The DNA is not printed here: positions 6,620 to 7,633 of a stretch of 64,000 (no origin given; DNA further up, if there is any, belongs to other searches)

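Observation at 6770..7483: SdhB-like protein keeps exactly the four [4Fe-4S] ligands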

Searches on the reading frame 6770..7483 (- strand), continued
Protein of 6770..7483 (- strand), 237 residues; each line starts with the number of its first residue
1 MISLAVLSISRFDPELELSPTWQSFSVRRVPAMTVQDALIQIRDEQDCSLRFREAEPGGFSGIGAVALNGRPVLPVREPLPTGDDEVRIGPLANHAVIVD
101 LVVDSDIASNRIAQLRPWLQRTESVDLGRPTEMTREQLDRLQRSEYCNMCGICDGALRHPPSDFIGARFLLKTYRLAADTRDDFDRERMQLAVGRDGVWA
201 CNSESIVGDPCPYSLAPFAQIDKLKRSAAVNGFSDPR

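Call 29: find_encoding_contigs(protein=P0011, flank=10000, max_places=2)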
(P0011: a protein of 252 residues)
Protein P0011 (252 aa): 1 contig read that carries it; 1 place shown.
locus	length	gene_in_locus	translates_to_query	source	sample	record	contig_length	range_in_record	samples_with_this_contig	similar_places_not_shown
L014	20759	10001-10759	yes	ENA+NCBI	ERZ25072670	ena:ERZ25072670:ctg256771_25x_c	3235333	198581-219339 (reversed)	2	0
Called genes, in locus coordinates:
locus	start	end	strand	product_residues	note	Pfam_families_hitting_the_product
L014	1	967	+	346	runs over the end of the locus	PF00270:DEAD, PF00271:Helicase_C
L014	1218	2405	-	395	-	PF13433:Peripla_BP_5, PF13458:Peripla_BP_6, PF01094:ANF_receptor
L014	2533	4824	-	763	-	PF00330:Aconitase, PF00694:Aconitase_C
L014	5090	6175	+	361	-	PF00180:Iso_dh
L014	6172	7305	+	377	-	PF02786:CPSase_L_D2 (weak), PF08442:ATP-grasp_2, PF13549:ATP-grasp_5, PF24948:Citrate_synth_N (weak), PF00549:Ligase_CoA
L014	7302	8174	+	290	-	PF02629:CoA_binding, PF00549:Ligase_CoA, PF13607:Succ_CoA_lig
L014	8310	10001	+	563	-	PF00890:FAD_binding_2, PF03486:HI0933_like (faint), PF07992:Pyr_redox_2 (faint), PF12831:FAD_oxidored (faint), PF02910:Succ_DH_flav_C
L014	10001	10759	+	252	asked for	PF13085:Fer2_3, PF00111:Fer2 (weak)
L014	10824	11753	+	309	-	PF00056:Ldh_1_N, PF02866:Ldh_1_C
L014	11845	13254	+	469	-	PF00206:Lyase_1, PF10415:FumaraseC_C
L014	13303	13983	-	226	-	PF00884:Sulfatase, PF16347:SGSH_C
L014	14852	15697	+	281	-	PF01547:SBP_bac_1, PF13416:SBP_bac_8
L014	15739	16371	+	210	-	-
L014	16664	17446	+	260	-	PF00528:BPD_transp_1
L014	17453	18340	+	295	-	PF00528:BPD_transp_1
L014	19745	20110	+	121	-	PF13378:MR_MLE_C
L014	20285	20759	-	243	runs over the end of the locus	PF18735:HEPN_RiboL-PSP, PF18737:HEPN_MAE_28990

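Call 44: predict_structure(alignment_id=A7)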
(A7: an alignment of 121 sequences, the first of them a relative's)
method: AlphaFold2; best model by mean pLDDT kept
length: 237 residues; sequences in the alignment: 121
mean_pLDDT: 93.3   pTM: 0.88
mean pLDDT of the five models: 93.3, 93.0, 92.9, 92.6, 91.4
residues with pLDDT >= 90: 191; 70-90: 45; 50-70: 1; < 50: 0
segments of 3 or more residues with pLDDT < 50: none
pLDDT, mean of each block of 10 residues (from residue 1): 92 97 96 96 98 92 94 96 90 97 95 93 80 89 90 95 95 95 94 95 89 93 96 93
secondary structure, 60 per line:
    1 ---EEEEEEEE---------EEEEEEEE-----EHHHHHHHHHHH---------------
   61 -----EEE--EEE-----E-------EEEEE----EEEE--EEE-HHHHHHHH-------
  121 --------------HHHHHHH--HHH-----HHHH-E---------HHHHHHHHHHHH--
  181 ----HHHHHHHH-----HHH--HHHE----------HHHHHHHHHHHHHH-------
elements in order: E4-11 E21-28 H35-45 E66-68 E71-73 E87-91 E96-99 E102-104 H106-113 H135-141 H152-155 H167-178 H185-192 H217-230

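Call 47: fold_search(model_id=the predicted structure, library=pdb)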
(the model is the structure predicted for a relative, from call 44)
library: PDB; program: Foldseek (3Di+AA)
matches with E <= 10: 179; with E <= 0.001: 34
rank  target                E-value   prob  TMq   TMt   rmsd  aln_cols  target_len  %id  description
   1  2wp9_B                8.7e-19  1.00  0.87  0.87   2.4       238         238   27  Crystal structure of the E. coli succinate:quinone oxidoreductase (SQR) SdhB His207Thr mutant (released 2010-08-25)
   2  9fq7_2N               6.8e-18  1.00  0.87  0.80   2.2       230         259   29  Perkinsus marinus Respiratory supercomplex CII2CIII2CIV2 in c1 sate (released 2025-07-02)
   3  4ysx_B                1.7e-17  1.00  0.88  0.83   4.4       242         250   26  Crystal structure of Mitochondrial rhodoquinol-fumarate reductase from Ascaris suum with the specific inhibitor NN23 (released 2015-08-05)
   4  4ysx_F                2.8e-17  1.00  0.88  0.83   2.7       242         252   26  Crystal structure of Mitochondrial rhodoquinol-fumarate reductase from Ascaris suum with the specific inhibitor NN23 (released 2015-08-05)
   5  1nek_B                2.8e-17  1.00  0.87  0.86   2.5       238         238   27  Complex II (Succinate Dehydrogenase) From E. Coli with ubiquinone bound (released 2003-02-25)
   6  2h89_B                3.2e-17  1.00  0.86  0.84   2.5       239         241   25  Avian Respiratory Complex II with Malonate Bound (released 2006-06-20)
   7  1kf6_B                3.8e-17  1.00  0.89  0.87   3.5       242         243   24  E. coli Quinol-Fumarate Reductase with Bound Inhibitor HQNO (released 2002-03-13)
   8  2fbw_B                5.6e-17  1.00  0.86  0.85   2.4       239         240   25  Avian respiratory complex II with carboxin bound (released 2005-12-20)
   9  2fbw_O                6.3e-17  1.00  0.87  0.85   2.4       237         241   24  Avian respiratory complex II with carboxin bound (released 2005-12-20)
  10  6awf_F                7.5e-17  1.00  0.88  0.87   2.2       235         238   24  Escherichia coli quinol:fumarate reductase crystallized without dicarboxylate (released 2017-12-06)
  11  1yq3_B                8.4e-17  1.00  0.86  0.85   2.4       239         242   25  Avian respiratory complex ii with oxaloacetate and ubiquinone (released 2005-12-20)
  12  2h88_B                1.1e-16  1.00  0.87  0.86   2.4       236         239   24  Avian Mitochondrial Respiratory Complex II at 1.8 Angstrom Resolution (released 2006-06-20)
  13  8gs8_B                1.3e-16  1.00  0.86  0.85   2.3       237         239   26  cryo-EM structure of the human respiratory complex II (released 2023-05-10)
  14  6myq_B                1.4e-16  1.00  0.85  0.84   2.5       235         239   25  Avian mitochondrial complex II with ferulenol bound (released 2019-11-06)
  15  9lig_B                1.8e-16  1.00  0.84  0.84   2.6       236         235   25  Cryo-EM structure of Saccharomyces cerevisiae Mitochondrial Respiratory Complex II in Y19315-bound state (released 2025-09-03)
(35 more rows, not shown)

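Call 51: search_protein_families(library=ncbifam, proteins=[window:6770-7483:-, P0011, L014:8310-10001:+], max_evalue=0.001)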
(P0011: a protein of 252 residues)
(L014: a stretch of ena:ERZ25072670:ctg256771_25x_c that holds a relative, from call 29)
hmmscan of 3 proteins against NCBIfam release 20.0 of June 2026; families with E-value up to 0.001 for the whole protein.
window:6770-7483:- (237 aa): 11 families
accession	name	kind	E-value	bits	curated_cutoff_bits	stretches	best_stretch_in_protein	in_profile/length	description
TIGR00384.1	dhsB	subfamily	8e-37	126.8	88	1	9-225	1-222/222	succinate dehydrogenase and fumarate reductase iron-sulfur protein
NF004616.0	PRK05950.1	subfamily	7e-36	123.6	228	1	7-228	8-233/238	succinate dehydrogenase iron-sulfur subunit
NF009226.0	PRK12576.1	equivalog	6e-33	114.5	344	1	6-228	11-237/317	succinate dehydrogenase/fumarate reductase iron-sulfur subunit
NF009227.0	PRK12577.1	equivalog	1.5e-27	96.2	349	1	17-227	13-237/330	succinate dehydrogenase/fumarate reductase iron-sulfur subunit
NF009051.0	PRK12385.1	equivalog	5.2e-27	94.9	333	1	7-229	9-233/244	succinate dehydrogenase/fumarate reductase iron-sulfur subunit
NF010071.0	PRK13552.1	equivalog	6.7e-25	87.7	264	1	7-230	7-237/241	fumarate reductase iron-sulfur subunit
NF004898.0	PRK06259.1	equivalog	4.6e-22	78.3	385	1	7-232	6-220/488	fumarate reductase (CoM/CoB) subunit TfrB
NF042952.1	MFR_FeS_SdhB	equivalog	1.8e-19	69.9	600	1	8-235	4-238/320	8-methylmenaquinol:fumarate reductase iron-sulfur subunit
NF009225.0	PRK12575.1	subfamily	1.2e-18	67.4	443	1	5-225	5-227/235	succinate dehydrogenase/fumarate reductase iron-sulfur subunit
NF006391.0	PRK08640.1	equivalog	6.5e-11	41.6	244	1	61-231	69-242/254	succinate dehydrogenase iron-sulfur subunit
NF009052.0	PRK12386.1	equivalog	8.7e-11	41.3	256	1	23-214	20-216/255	succinate dehydrogenase/fumarate reductase iron-sulfur subunit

P0011 (252 aa): 13 families
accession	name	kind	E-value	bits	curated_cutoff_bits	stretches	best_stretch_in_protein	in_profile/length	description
NF004616.0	PRK05950.1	subfamily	5.2e-55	186.2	228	1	4-238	4-236/238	succinate dehydrogenase iron-sulfur subunit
NF009226.0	PRK12576.1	equivalog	2e-51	175.2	344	1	3-235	7-237/317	succinate dehydrogenase/fumarate reductase iron-sulfur subunit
TIGR00384.1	dhsB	subfamily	1e-49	169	88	1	10-231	1-221/222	succinate dehydrogenase and fumarate reductase iron-sulfur protein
NF009051.0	PRK12385.1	equivalog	5.2e-43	147.2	333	1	3-234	4-231/244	succinate dehydrogenase/fumarate reductase iron-sulfur subunit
NF009227.0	PRK12577.1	equivalog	9.5e-41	139.5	349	1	6-238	3-241/330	succinate dehydrogenase/fumarate reductase iron-sulfur subunit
NF010071.0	PRK13552.1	equivalog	2.3e-34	118.8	264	1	4-236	3-236/241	fumarate reductase iron-sulfur subunit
NF004898.0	PRK06259.1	equivalog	3e-32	111.9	385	1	5-239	3-220/488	fumarate reductase (CoM/CoB) subunit TfrB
NF009052.0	PRK12386.1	equivalog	4.2e-31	107.9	256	1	7-223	6-218/255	succinate dehydrogenase/fumarate reductase iron-sulfur subunit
NF042952.1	MFR_FeS_SdhB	equivalog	2.2e-29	102.5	600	1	31-238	25-234/320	8-methylmenaquinol:fumarate reductase iron-sulfur subunit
NF009225.0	PRK12575.1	subfamily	1.1e-27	97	443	1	3-233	3-228/235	succinate dehydrogenase/fumarate reductase iron-sulfur subunit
NF006391.0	PRK08640.1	equivalog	5.8e-22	77.8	244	1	3-226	4-230/254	succinate dehydrogenase iron-sulfur subunit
NF005746.0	PRK07570.1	subfamily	8e-16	58.1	243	1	34-234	34-240/250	succinate dehydrogenase/fumarate reductase iron-sulfur subunit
TIGR03193.1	4hydroxCoAred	equivalog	0.00024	21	257.8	1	52-92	33-71/148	4-hydroxybenzoyl-CoA reductase subunit gamma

L014:8310-10001:+ (563 aa): 47 families (the best 25 are shown)
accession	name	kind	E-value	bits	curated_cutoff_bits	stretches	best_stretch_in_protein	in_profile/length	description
TIGR01812.1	sdhA_frdA_Gneg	subfamily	3.5e-165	550.7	567.3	1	5-563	1-568/568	succinate dehydrogenase or fumarate reductase, flavoprotein subunit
NF004724.0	PRK06069.1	subfamily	4.7e-151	503.8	826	1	2-563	4-577/577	succinate dehydrogenase/fumarate reductase flavoprotein subunit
TIGR01816.1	sdhA_forward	equivalog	6.2e-142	473.7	727.35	1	3-544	2-559/584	succinate dehydrogenase flavoprotein subunit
NF004613.0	PRK05945.1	equivalog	6e-135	451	824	1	1-563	1-575/575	succinate dehydrogenase/fumarate reductase flavoprotein subunit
TIGR01176.1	fum_red_Fp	equivalog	2.3e-129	432.7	932.7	1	3-563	3-579/580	fumarate reductase (quinol) flavoprotein subunit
NF006686.0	PRK09231.1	equivalog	3.4e-129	432.1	854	1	2-563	4-581/598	fumarate reductase (quinol) flavoprotein subunit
NF005037.0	PRK06452.1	equivalog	1.1e-124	417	862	1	2-562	4-565/566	succinate dehydrogenase flavoprotein subunit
NF004900.0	PRK06263.1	equivalog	2.4e-121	406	718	1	3-540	7-537/546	fumarate reductase (CoM/CoB) subunit TfrA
TIGR00551.1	nadB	equivalog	6.3e-108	361.6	452.75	1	3-522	2-487/489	L-aspartate oxidase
NF005867.0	PRK07804.1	equivalog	1.1e-107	360.5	639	1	4-548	19-540/548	L-aspartate oxidase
NF005636.0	PRK07395.1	subfamily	8.7e-104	347.8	723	1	3-538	12-548/560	L-aspartate oxidase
NF042982.1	MFR_Fp_SdhA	equivalog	4.2e-103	345.9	1100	1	4-537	48-587/612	8-methylmenaquinol:fumarate reductase flavoprotein subunit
NF005701.0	PRK07512.1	equivalog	3.3e-102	342.5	528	1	5-542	11-501/516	L-aspartate oxidase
NF005866.0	PRK07803.1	equivalog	1.1e-96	324.5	819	2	3-270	8-290/631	fumarate reductase/succinate dehydrogenase flavoprotein subunit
NF006383.0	PRK08626.1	equivalog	2.5e-96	323.4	663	2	82-551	111-584/657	fumarate reductase flavoprotein subunit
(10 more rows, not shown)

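Call 52: find_related_loci(query=A4, collection=metagenome_contigs, flank=8000)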
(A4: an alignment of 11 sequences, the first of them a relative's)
Query A4 (237 aa) in metagenome_contigs; peptide patterns used: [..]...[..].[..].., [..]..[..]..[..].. (x = any residue, [..] = any of these).
186 stretches matched a pattern; 4 encode a relative of the query (tblastn E <= 1e-3); 4 distinct loci.
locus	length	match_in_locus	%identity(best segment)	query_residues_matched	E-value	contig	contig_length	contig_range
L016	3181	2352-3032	47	7-233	2e-62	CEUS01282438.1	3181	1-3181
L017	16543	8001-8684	44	7-234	4e-58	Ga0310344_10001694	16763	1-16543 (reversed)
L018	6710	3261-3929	27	6-221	8e-23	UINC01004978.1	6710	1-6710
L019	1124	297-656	27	6-119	2e-10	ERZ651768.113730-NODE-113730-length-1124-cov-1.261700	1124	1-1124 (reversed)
